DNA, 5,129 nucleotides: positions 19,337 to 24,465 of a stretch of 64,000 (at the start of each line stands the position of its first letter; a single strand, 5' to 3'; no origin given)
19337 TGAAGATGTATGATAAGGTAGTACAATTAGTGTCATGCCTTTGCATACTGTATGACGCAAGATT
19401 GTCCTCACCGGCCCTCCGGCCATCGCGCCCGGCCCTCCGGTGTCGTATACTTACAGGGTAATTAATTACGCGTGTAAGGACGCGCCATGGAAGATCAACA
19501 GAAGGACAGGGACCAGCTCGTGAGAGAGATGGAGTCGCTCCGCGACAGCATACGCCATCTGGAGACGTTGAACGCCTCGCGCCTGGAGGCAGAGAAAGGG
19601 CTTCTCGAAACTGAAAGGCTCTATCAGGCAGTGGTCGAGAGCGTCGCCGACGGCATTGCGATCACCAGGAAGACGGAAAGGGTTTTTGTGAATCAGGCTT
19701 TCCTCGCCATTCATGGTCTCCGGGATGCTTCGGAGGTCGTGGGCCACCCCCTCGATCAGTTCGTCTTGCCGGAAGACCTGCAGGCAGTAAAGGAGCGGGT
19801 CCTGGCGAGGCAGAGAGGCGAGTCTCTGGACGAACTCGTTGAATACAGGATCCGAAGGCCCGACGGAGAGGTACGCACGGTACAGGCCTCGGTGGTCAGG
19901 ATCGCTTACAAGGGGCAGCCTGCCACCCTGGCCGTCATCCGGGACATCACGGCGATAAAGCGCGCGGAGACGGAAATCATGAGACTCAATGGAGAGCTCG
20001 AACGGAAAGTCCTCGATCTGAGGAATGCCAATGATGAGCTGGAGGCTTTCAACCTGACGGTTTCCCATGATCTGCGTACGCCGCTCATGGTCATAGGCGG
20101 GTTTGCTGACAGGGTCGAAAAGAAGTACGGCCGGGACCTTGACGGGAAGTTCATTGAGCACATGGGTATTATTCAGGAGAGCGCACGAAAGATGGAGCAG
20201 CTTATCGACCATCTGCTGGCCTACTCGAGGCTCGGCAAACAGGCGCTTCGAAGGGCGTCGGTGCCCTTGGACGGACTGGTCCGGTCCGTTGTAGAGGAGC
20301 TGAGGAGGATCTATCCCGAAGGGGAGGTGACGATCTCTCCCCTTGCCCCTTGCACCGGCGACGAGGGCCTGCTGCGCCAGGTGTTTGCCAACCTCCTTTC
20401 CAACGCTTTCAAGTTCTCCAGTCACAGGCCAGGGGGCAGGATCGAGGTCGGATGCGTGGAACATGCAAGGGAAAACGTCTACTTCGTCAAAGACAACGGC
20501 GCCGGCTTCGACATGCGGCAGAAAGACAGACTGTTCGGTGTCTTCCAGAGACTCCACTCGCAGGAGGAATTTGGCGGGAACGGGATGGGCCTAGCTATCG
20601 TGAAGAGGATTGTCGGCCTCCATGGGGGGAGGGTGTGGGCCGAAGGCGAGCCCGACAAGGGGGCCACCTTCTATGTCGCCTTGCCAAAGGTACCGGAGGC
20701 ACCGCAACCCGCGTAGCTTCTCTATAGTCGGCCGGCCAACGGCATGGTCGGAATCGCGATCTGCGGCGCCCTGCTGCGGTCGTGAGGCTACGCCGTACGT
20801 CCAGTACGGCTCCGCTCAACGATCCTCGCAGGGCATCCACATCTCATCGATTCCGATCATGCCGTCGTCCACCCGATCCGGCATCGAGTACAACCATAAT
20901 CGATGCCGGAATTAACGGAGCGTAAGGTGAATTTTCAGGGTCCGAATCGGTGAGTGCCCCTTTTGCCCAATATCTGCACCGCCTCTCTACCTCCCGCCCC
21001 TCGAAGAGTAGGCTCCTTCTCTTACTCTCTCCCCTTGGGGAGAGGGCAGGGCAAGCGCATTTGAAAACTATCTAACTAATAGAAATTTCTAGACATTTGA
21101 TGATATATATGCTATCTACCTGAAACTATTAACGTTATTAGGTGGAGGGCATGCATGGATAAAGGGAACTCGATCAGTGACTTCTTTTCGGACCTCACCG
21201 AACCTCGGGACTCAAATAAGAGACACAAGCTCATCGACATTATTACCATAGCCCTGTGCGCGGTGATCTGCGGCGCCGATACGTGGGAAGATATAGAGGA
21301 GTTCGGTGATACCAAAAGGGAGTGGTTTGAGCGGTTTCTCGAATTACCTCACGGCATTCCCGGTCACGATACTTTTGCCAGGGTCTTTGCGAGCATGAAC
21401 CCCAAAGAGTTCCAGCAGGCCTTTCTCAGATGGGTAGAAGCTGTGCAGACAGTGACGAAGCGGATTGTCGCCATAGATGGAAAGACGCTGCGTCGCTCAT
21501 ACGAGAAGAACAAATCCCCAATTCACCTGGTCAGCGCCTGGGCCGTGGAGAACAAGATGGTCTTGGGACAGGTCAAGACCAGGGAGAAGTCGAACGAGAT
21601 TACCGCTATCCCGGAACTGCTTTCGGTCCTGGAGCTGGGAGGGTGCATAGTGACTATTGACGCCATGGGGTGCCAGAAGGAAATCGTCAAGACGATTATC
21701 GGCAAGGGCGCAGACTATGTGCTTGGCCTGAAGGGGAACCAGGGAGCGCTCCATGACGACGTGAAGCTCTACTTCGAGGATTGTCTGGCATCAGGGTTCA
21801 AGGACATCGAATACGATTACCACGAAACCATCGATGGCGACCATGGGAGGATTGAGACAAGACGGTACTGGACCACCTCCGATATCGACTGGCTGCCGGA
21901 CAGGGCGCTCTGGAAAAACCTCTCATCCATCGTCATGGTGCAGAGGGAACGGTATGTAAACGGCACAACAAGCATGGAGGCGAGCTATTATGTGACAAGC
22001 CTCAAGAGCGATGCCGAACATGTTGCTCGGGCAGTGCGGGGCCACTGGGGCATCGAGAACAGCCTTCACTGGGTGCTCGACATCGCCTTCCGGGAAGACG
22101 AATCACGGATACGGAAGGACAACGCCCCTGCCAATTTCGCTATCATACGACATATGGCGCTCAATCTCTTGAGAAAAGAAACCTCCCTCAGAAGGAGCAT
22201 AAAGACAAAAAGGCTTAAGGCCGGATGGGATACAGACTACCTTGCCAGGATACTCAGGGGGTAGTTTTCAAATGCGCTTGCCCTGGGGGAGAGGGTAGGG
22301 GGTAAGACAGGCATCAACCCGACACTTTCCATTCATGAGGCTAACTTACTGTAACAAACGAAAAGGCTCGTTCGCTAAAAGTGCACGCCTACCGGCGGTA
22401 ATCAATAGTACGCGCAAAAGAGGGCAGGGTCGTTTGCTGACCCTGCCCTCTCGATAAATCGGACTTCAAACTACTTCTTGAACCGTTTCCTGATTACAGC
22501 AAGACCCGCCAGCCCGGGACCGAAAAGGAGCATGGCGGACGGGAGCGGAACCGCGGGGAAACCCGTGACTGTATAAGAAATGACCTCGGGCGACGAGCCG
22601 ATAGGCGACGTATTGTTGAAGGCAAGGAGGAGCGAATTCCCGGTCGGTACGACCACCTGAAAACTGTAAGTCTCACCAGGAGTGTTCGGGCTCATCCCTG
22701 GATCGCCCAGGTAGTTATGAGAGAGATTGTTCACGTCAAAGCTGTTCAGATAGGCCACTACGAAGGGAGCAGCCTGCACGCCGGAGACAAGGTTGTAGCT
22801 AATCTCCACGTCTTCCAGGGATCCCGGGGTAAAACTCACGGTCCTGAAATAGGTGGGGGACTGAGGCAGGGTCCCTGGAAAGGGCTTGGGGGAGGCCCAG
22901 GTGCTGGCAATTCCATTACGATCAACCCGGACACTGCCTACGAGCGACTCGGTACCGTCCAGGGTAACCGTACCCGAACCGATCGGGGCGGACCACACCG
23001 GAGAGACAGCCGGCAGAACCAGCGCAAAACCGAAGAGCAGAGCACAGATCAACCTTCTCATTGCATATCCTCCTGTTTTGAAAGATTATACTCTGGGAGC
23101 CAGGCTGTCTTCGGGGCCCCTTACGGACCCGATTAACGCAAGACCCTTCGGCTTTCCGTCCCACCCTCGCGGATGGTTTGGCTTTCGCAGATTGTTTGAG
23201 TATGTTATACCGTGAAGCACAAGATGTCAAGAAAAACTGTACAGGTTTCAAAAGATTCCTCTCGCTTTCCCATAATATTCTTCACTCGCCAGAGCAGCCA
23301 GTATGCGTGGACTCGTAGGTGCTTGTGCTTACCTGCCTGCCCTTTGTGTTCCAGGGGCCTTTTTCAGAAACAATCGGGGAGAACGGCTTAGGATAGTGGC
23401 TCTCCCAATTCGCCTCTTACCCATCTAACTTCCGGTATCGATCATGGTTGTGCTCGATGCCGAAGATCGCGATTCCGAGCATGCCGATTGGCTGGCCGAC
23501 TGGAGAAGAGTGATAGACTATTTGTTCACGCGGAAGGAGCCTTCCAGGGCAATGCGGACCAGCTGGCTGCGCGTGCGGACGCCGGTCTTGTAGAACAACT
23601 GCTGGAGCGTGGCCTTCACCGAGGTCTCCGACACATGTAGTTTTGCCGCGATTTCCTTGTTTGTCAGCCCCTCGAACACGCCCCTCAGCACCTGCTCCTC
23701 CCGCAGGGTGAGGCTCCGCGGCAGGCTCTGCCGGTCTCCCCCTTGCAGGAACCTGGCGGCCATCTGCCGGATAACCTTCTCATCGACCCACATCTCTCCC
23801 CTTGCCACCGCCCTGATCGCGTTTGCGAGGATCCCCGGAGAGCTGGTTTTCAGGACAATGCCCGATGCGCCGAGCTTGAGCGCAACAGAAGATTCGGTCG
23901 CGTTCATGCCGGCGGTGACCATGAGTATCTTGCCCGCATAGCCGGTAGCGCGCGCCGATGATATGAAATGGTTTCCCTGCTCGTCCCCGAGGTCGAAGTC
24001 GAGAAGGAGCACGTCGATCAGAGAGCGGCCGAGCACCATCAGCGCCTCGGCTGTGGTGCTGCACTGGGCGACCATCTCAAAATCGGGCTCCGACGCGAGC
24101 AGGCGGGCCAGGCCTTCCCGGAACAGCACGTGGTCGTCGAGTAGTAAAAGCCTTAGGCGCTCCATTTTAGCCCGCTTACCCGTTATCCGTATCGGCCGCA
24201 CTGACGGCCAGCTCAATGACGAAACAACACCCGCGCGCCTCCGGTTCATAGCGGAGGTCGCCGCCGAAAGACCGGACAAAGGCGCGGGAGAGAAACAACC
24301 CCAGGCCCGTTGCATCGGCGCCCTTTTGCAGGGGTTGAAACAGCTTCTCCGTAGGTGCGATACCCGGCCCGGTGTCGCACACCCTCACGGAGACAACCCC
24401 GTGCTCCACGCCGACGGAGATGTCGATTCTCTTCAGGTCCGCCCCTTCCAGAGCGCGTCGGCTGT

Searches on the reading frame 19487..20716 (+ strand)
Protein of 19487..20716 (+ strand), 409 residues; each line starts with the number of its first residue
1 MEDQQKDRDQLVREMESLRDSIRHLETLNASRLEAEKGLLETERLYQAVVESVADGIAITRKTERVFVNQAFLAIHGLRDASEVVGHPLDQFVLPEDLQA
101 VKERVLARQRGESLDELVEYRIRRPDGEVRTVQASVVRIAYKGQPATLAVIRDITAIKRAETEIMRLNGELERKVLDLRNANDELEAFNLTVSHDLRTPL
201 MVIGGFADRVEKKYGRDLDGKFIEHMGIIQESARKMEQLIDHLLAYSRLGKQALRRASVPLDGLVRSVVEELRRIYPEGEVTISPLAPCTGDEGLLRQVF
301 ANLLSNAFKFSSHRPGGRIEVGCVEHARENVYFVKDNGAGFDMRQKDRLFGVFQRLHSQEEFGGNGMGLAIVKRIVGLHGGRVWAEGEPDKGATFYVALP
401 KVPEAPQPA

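Call 39: search_protein_families(library=pfam, proteins=[window:19487-20716:+], max_evalue=0.00001)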
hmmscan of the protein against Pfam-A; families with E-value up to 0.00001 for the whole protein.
window:19487-20716:+ (409 aa): 5 families
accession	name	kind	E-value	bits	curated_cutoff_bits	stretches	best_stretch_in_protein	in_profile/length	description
PF02518.31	HATPase_c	-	3e-25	89.2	26.4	1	291-401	1-109/111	Histidine kinase-, DNA gyrase B-, and HSP90-like ATPase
PF00512.31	HisKA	-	3e-11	43.6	26.9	1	186-250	3-64/66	His Kinase A (phospho-acceptor) domain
PF13426.13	PAS_9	-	1.9e-10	41.4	27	1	55-156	2-103/103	PAS domain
PF08447.18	PAS_3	-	5.2e-10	39.9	25.6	1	66-146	2-83/89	PAS fold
PF00989.32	PAS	-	2.7e-08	34.3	22.6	1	45-154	2-113/113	PAS fold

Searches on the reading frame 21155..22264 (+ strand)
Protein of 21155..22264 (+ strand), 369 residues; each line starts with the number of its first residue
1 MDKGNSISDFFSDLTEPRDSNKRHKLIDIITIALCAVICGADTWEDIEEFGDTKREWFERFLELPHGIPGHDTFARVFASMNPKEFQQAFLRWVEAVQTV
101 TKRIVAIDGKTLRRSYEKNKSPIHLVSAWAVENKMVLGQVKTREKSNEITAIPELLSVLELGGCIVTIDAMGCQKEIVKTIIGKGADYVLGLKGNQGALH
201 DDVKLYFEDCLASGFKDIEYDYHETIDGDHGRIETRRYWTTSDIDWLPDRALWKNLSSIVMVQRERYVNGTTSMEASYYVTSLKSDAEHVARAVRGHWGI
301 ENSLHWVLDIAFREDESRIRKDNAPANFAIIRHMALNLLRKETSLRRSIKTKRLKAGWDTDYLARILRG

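Call 39: search_protein_families(library=pfam, proteins=[window:21155-22264:+], max_evalue=0.00001)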
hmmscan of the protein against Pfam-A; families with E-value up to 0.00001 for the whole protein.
window:21155-22264:+ (369 aa): 2 families
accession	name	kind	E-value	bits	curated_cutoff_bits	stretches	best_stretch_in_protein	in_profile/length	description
PF13808.11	DDE_Tnp_1_assoc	-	8.5e-34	115.9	32.3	1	9-94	2-88/88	DDE_Tnp_1-associated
PF01609.27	DDE_Tnp_1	-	7.9e-24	85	23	1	102-338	4-200/200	Transposase DDE domain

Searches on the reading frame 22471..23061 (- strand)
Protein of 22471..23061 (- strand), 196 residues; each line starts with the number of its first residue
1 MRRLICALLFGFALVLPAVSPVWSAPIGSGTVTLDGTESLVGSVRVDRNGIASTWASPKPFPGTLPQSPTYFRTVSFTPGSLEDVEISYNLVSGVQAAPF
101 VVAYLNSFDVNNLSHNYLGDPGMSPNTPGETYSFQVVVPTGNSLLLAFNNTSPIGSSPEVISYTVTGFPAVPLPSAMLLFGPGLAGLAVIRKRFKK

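Call 12: search_protein_families(library=pfam, proteins=[window:22471-23061:-], max_evalue=0.01)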
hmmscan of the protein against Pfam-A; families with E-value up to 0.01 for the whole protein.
window:22471-23061:- (196 aa): 1 family
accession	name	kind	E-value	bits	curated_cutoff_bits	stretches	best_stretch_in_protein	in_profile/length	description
PF07589.16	PEP-CTERM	-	0.0063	17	20.7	1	170-192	1-23/24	PEP-CTERM motif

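Call 13: search_protein_families(library=ncbifam, proteins=[window:22471-23061:-], max_evalue=0.01)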
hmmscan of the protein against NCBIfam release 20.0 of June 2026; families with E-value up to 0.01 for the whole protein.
window:22471-23061:- (196 aa): 4 families
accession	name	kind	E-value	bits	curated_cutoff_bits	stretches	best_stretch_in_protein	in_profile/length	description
NF033554.9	floc_PepA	equivalog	0.00046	20.1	80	1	106-193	174-259/261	flocculation-associated PEP-CTERM protein PepA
TIGR03370.1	VPLPA-CTERM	domain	0.0012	18.8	25.35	1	171-193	1-23/25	VPLPA-CTERM sorting domain-containing protein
NF038125.1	PEP_CTERM_THxN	subfamily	0.0023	17.6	85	1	164-193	216-245/246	THxN family PEP-CTERM protein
NF038129.1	PEP_NF038129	equivalog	0.0053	16.6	65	1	151-193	149-193/194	NF038129 family PEP-CTERM protein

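Call 38: find_encoding_contigs(protein=window:22471-23061:-, flank=3000, max_places=4)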
Protein window:22471-23061:- (196 aa): 1 contig read that carries it; 1 place shown.
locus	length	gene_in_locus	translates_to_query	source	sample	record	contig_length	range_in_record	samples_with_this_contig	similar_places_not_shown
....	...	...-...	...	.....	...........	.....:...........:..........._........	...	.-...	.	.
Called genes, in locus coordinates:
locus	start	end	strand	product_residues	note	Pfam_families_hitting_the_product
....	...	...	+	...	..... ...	-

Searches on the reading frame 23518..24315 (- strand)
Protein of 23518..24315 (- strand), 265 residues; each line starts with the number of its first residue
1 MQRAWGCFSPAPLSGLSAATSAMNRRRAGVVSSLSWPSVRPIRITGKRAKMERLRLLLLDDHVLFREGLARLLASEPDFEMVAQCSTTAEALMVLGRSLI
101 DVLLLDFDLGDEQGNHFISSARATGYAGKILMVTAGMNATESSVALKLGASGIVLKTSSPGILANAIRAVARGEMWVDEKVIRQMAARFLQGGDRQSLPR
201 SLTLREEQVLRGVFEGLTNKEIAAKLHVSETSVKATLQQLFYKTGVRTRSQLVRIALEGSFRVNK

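Call 50: search_protein_families(library=pfam, proteins=[window:23518-24315:-], max_evalue=0.00001)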
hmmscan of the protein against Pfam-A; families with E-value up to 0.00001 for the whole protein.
window:23518-24315:- (265 aa): 3 families
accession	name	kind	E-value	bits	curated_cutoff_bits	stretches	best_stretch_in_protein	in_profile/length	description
PF00072.30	Response_reg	-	1.8e-15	57.5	30.2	1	57-167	2-110/111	Response regulator receiver domain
PF00196.25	GerE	-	2.3e-14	53.2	23.5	1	201-256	2-57/57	Bacterial regulatory proteins, luxR family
PF08281.18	Sigma70_r4_2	-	9.5e-07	28.8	25.7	1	202-239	11-49/54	Sigma-70, region 4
